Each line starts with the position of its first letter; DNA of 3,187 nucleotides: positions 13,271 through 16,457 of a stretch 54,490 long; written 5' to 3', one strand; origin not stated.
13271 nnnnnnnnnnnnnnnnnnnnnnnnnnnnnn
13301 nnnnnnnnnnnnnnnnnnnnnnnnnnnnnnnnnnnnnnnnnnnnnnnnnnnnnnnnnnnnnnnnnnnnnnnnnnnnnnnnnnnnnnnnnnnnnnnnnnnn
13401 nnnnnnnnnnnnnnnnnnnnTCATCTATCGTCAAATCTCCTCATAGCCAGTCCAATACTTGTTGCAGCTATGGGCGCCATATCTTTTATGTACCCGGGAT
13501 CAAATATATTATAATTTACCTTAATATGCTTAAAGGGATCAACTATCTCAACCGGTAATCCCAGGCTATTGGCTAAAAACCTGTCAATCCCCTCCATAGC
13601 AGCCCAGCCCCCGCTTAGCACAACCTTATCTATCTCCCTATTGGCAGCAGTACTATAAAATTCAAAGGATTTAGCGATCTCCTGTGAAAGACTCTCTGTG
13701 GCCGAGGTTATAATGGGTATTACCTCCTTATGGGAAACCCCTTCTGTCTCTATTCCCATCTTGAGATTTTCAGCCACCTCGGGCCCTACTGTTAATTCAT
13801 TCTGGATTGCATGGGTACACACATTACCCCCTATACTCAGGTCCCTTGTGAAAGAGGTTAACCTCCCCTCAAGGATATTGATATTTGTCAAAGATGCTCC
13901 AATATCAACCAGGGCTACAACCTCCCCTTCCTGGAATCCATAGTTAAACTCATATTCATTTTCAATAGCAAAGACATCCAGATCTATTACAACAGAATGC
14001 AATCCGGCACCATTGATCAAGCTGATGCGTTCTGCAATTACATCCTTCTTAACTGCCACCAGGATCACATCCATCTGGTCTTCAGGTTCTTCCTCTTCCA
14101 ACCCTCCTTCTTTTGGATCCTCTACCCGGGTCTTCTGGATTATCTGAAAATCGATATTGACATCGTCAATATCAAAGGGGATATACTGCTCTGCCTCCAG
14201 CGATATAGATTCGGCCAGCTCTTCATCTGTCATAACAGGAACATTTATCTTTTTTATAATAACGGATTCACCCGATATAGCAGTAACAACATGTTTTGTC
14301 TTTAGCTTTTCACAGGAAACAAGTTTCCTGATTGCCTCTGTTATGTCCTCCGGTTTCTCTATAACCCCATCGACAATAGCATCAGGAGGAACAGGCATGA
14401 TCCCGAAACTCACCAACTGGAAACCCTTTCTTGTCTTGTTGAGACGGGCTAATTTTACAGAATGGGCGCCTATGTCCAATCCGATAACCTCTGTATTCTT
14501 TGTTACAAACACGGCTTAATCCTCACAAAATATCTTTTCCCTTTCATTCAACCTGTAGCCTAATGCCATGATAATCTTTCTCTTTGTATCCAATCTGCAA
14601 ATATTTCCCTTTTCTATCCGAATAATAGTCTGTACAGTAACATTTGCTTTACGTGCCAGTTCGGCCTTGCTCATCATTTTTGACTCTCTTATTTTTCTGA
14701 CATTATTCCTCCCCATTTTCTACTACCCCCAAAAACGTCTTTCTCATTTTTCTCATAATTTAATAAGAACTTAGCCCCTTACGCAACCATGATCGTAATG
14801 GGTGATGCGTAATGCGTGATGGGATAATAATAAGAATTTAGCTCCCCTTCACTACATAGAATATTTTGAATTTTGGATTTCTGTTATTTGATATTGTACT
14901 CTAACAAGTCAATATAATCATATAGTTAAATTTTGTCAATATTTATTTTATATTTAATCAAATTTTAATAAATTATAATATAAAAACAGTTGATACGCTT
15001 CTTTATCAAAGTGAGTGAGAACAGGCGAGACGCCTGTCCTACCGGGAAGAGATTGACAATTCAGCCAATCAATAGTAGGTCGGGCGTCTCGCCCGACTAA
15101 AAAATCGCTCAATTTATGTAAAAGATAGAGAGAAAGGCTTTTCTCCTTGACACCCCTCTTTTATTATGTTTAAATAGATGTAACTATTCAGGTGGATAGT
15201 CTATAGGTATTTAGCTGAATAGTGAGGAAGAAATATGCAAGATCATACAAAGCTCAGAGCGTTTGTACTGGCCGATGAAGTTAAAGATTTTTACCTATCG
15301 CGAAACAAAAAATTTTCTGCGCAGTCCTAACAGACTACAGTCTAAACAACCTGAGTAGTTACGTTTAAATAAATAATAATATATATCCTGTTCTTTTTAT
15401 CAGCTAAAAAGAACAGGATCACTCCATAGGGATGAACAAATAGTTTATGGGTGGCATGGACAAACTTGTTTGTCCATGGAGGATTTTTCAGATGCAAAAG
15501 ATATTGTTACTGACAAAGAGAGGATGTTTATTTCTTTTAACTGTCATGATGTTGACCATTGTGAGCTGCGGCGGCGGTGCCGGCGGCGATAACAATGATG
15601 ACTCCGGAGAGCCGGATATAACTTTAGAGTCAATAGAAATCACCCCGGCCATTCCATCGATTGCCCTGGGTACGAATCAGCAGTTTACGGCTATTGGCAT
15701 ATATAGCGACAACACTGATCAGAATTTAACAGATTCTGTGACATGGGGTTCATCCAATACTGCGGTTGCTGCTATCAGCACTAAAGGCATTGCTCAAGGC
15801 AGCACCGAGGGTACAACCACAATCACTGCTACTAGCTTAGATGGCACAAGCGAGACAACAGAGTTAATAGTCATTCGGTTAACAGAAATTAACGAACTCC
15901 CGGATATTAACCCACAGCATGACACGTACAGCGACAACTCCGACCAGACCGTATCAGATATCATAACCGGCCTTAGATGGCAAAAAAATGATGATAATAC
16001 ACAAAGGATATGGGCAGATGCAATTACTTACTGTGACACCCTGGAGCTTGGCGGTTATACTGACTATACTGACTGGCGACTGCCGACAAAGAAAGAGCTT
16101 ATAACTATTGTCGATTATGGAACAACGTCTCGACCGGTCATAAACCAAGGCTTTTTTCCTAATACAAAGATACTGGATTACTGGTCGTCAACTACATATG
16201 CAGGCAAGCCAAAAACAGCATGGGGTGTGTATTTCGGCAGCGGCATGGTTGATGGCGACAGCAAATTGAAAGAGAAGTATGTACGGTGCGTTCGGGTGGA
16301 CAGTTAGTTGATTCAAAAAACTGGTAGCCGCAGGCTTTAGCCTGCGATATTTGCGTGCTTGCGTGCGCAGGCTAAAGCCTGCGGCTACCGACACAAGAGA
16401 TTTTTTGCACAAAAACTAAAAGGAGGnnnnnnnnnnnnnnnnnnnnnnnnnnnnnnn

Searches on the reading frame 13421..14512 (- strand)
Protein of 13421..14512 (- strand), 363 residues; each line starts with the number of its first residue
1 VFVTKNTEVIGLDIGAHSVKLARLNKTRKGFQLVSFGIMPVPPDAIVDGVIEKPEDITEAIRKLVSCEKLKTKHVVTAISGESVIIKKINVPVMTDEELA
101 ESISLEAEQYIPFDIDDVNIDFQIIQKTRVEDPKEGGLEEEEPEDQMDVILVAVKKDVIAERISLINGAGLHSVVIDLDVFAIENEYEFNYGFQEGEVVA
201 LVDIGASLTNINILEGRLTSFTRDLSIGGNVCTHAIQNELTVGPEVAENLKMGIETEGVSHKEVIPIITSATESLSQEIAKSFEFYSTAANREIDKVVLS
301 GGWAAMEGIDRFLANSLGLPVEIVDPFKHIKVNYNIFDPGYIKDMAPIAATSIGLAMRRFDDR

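Call 19: search_protein_families(library=pfam, proteins=[window:13421-14512:-], max_evalue=0.001)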
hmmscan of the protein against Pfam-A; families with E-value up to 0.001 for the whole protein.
window:13421-14512:- (363 aa): 3 families
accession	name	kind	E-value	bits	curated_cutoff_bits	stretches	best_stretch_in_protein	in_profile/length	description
PF11104.14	PilM_2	-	2.6e-72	244.1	27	1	11-360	1-340/340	Type IV pilus assembly protein PilM;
PF14450.12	FtsA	-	1.8e-11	44.9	31.8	1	200-327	1-113/127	Cell division protein FtsA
PF06723.19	MreB_Mbl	-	0.00016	21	27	0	259-325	237-305/327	MreB/Mbl protein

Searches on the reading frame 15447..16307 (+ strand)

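Call 19: search_protein_families(library=pfam, proteins=[window:15447-16307:+], max_evalue=0.001)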
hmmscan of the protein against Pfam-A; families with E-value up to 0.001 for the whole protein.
window:15447-16307:+ (286 aa): 2 families
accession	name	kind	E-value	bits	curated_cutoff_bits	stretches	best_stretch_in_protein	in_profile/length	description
PF07603.17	Lcl_C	-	3.4e-34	118.1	34.9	1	167-283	1-117/117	Lcl C-terminal domain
PF02368.24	Big_2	-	1.8e-14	53.9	22.8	1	61-138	3-76/79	Bacterial Ig-like domain (group 2)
